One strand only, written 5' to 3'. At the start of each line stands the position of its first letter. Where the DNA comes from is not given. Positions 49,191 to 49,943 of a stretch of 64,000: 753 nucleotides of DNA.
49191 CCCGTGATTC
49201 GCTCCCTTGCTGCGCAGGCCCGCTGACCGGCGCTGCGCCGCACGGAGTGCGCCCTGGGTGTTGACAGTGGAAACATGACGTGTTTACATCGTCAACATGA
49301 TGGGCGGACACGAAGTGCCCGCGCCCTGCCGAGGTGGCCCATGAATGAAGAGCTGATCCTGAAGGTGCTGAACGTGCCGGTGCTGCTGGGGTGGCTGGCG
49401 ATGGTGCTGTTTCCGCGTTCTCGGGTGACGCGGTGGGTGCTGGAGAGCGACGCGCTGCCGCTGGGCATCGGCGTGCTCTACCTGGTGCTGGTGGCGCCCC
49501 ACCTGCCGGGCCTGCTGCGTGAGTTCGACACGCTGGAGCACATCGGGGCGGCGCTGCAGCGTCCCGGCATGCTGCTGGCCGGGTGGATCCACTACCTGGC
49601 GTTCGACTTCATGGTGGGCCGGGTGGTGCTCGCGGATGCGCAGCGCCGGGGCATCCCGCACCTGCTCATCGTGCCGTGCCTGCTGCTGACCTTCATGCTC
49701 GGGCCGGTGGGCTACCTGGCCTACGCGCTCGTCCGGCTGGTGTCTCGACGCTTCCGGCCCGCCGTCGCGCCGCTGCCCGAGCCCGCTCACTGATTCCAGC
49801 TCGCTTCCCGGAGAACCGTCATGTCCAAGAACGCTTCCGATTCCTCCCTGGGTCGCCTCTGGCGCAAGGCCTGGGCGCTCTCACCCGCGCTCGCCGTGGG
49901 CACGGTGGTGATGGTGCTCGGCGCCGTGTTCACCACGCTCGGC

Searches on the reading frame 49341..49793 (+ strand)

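Call 10: search_protein_families(library=pfam, proteins=[window:49341-49793:+], max_evalue=0.001)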
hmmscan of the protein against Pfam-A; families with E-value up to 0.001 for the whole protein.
window:49341-49793:+ (150 aa): 1 family
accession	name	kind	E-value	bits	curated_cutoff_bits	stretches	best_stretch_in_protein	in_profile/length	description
PF14108.11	ABA4-like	-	7e-34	117.4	27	1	7-128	3-127/127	ABA DEFICIENT 4-like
